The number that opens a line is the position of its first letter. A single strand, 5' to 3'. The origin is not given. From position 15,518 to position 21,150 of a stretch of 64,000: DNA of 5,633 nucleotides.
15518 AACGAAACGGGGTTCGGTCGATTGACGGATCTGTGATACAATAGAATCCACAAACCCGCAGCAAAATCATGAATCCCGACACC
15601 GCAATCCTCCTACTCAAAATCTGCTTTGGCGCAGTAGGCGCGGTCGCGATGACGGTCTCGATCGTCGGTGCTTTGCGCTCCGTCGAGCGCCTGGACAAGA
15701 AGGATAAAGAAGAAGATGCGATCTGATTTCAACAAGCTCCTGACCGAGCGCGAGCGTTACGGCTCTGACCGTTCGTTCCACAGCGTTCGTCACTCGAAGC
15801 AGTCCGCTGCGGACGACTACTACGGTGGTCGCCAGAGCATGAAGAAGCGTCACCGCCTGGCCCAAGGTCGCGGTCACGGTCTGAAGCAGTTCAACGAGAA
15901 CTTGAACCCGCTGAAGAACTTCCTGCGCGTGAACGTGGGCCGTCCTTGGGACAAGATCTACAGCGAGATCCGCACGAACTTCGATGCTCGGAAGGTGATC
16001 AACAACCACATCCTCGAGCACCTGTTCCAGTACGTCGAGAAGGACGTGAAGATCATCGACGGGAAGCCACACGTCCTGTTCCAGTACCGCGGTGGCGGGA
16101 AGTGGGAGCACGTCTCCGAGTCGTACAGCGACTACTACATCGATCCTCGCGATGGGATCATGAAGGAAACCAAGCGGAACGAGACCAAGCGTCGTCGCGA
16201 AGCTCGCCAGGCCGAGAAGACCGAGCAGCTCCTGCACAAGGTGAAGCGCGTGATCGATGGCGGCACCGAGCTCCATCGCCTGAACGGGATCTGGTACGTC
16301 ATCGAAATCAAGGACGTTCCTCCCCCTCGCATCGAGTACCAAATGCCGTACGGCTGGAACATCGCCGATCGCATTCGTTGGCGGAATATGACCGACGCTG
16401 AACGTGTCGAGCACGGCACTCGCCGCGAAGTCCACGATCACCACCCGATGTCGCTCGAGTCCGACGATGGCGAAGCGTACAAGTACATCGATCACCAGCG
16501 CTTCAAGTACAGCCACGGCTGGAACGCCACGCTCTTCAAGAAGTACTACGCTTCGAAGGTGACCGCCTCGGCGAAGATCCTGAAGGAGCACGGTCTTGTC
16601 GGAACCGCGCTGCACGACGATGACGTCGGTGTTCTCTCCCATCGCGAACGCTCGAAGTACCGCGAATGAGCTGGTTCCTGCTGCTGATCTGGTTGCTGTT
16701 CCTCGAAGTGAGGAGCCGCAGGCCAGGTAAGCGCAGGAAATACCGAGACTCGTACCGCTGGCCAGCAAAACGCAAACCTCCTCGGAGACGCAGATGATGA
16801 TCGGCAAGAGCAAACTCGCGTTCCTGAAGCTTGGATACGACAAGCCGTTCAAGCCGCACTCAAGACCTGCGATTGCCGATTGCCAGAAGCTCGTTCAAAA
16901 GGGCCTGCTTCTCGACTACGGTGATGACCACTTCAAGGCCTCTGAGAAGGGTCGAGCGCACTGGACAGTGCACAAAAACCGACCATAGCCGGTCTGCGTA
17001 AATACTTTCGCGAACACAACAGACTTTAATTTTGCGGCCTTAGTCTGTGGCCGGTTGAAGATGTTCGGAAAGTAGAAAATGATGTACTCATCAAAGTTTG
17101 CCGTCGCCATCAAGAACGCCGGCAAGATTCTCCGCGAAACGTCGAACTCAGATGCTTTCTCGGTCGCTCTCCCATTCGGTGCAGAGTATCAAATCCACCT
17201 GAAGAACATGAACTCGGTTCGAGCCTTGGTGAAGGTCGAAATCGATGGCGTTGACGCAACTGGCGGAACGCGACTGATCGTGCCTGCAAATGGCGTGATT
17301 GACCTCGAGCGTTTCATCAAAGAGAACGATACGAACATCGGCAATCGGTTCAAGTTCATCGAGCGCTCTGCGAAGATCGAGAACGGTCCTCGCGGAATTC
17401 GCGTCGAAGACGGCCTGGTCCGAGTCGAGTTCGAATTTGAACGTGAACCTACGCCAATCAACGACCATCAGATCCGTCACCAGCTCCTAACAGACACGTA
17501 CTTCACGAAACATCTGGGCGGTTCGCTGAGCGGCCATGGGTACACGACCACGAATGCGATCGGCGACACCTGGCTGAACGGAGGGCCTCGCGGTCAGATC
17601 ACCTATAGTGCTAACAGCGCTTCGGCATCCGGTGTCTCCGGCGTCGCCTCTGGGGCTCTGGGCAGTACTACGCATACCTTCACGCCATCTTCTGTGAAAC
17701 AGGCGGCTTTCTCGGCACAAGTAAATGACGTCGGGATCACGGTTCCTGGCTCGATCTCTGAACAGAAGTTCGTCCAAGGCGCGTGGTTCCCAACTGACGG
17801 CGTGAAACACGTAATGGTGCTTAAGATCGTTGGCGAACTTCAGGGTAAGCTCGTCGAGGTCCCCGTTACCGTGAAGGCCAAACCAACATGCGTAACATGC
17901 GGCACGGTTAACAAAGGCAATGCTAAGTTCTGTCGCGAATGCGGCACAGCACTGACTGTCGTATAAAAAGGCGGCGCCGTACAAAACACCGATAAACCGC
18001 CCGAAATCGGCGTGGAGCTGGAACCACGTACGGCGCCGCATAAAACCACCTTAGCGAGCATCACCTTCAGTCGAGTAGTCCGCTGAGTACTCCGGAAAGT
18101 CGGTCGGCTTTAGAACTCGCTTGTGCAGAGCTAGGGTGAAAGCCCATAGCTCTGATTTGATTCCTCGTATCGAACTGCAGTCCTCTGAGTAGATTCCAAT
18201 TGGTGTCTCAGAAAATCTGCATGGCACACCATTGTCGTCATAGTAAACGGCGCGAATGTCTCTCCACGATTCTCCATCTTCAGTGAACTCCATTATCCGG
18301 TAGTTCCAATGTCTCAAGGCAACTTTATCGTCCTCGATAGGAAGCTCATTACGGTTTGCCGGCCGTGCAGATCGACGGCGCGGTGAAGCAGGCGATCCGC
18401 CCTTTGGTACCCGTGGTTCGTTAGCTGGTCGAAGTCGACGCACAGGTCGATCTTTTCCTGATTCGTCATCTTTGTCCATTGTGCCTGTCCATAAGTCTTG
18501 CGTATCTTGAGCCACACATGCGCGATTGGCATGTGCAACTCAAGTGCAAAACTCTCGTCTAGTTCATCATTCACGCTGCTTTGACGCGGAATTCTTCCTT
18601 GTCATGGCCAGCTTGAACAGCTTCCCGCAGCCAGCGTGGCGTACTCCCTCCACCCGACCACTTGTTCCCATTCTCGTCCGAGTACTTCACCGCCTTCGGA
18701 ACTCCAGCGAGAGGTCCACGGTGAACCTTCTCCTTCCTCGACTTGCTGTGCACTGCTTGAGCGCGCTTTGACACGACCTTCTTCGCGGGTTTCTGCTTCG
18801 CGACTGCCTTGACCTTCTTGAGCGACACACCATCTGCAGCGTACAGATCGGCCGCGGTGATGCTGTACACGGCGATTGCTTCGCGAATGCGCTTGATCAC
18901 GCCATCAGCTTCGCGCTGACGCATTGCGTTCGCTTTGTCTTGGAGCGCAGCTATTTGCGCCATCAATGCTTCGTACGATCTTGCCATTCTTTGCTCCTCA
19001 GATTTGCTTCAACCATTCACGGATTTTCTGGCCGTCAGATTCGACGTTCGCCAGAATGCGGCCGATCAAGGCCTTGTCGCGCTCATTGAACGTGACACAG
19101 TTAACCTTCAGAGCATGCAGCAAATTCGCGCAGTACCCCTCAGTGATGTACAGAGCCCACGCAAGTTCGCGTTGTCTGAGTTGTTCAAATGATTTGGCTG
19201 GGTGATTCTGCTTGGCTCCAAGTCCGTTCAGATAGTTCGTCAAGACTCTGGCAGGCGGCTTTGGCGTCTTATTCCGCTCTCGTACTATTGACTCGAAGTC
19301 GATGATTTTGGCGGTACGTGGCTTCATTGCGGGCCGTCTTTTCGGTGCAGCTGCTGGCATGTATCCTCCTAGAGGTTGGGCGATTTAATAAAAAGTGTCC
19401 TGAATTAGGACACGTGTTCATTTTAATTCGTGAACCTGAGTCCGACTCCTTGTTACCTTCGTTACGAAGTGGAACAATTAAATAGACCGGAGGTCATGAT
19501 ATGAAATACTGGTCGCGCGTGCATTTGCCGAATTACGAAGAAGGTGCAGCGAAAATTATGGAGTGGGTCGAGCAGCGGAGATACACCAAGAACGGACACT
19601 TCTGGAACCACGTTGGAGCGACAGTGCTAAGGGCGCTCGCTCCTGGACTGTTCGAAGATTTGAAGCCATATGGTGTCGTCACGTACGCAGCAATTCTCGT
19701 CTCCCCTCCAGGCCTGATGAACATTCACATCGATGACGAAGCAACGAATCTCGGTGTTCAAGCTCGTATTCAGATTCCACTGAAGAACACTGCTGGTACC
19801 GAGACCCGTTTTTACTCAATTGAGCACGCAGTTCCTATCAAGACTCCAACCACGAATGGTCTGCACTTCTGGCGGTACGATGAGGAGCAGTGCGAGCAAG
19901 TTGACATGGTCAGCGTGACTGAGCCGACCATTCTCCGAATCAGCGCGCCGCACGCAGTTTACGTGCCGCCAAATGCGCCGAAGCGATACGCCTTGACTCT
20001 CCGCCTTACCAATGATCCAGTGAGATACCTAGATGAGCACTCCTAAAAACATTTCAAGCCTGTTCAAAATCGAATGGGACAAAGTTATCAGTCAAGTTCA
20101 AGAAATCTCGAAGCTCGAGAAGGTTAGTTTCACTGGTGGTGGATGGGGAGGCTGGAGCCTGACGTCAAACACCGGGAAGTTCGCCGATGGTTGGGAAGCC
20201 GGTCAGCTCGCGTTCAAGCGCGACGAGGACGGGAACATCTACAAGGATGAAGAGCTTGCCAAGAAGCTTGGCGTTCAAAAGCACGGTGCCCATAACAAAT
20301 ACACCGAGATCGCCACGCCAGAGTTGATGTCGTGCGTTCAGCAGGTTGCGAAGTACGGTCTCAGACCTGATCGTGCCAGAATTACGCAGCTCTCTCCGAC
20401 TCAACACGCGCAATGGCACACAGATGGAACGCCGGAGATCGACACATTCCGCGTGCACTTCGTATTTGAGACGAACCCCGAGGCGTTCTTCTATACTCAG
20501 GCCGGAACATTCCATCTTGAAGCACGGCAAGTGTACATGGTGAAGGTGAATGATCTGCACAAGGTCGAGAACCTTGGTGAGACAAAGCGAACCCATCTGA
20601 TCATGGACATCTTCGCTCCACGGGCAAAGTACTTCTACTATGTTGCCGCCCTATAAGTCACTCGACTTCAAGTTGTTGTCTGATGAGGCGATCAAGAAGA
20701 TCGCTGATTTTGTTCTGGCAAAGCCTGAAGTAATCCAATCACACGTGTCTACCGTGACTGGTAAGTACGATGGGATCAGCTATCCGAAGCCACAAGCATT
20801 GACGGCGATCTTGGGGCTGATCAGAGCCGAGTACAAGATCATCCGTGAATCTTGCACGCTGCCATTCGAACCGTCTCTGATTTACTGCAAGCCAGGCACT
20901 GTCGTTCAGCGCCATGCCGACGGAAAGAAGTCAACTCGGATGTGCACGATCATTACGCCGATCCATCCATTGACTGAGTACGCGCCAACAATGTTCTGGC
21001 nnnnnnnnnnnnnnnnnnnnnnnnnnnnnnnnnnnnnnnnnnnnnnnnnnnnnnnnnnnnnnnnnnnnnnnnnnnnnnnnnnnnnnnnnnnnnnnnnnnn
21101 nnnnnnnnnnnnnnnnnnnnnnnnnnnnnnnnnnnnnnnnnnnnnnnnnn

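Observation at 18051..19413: Reverse-oriented H-NS module with palindromic operator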

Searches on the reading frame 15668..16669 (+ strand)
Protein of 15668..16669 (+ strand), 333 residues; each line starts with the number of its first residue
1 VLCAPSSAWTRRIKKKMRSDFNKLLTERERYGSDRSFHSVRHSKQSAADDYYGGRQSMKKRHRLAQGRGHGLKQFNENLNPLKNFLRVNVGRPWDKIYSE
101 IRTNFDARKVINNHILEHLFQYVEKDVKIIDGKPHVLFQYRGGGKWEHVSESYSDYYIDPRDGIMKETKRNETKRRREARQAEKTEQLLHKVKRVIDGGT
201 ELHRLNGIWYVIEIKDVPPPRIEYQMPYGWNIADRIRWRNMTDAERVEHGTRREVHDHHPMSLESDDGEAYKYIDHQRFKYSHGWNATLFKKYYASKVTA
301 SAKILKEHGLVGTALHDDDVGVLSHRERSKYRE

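Call 3: search_protein_families(library=pfam, proteins=[window:15668-16669:+], max_evalue=0.1)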
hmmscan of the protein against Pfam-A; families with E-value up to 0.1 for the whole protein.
window:15668-16669:+ (333 aa): 1 family
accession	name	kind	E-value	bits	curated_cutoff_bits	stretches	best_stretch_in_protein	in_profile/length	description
PF06216.16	RTBV_P46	-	0.062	12.6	25.6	1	111-206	37-129/389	Rice tungro bacilliform virus P46 protein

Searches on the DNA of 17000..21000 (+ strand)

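Call 4: search_dna_similar(query=window:17000-21000:+, collection=phages, mode=near)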
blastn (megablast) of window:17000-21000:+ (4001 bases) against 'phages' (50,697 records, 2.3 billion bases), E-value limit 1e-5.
No match.

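Call 52: search_rna_families(source=window, start=17900, end=19600, threshold=evalue, max_evalue=1)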
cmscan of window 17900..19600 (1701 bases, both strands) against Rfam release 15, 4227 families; matches with E-value up to 1: 0.
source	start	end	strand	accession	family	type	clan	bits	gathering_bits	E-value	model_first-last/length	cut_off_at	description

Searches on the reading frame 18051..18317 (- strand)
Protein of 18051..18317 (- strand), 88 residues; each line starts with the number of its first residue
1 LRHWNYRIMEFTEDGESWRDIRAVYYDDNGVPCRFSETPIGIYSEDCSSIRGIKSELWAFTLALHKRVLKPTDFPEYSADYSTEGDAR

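Call 14: search_protein_families(library=phrogs, proteins=[window:18051-18317:-], max_evalue=0.1)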
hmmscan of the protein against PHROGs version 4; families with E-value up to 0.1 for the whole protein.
window:18051-18317:- (88 aa): 2 families
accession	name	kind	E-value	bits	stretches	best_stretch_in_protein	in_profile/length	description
phrog_21321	-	unknown function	3.6e-07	31.3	1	1-73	16-90/104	-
phrog_24806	-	unknown function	0.068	14.3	1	4-58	3-62/121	-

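Call 15: search_protein_families(library=ncbifam, proteins=[window:18051-18317:-], max_evalue=0.1)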
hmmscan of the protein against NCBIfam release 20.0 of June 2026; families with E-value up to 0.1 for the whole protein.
window:18051-18317:- (88 aa): 0 families

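Call 16: search_protein_families(library=pfam, proteins=[window:18051-18317:-], max_evalue=1)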
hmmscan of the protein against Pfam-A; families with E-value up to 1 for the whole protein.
window:18051-18317:- (88 aa): 0 families

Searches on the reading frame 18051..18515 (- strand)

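Call 3: search_protein_families(library=pfam, proteins=[window:18051-18515:-], max_evalue=0.1)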
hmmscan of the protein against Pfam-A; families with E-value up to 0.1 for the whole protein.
window:18051-18515:- (154 aa): 0 families

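Call 14: search_protein_families(library=phrogs, proteins=[window:18051-18515:-], max_evalue=0.1)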
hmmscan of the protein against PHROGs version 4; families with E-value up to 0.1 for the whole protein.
window:18051-18515:- (154 aa): 1 family
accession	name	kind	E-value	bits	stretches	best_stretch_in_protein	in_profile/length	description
phrog_21321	-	unknown function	3.1e-07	31.5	1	63-139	12-90/104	-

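Call 15: search_protein_families(library=ncbifam, proteins=[window:18051-18515:-], max_evalue=0.1)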
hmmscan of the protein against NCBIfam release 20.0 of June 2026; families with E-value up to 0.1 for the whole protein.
window:18051-18515:- (154 aa): 0 families

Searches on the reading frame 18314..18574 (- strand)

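Call 14: search_protein_families(library=phrogs, proteins=[window:18314-18574:-], max_evalue=0.1)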
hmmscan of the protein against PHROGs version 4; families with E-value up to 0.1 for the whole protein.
window:18314-18574:- (86 aa): 1 family
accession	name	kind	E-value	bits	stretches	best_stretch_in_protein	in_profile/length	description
phrog_14623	-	unknown function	0.057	14.6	1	52-73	22-43/48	-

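Call 15: search_protein_families(library=ncbifam, proteins=[window:18314-18574:-], max_evalue=0.1)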
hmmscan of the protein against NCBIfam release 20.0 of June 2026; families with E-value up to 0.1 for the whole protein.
window:18314-18574:- (86 aa): 0 families

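Call 16: search_protein_families(library=pfam, proteins=[window:18314-18574:-], max_evalue=1)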
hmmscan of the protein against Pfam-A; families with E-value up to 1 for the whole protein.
window:18314-18574:- (86 aa): 0 families
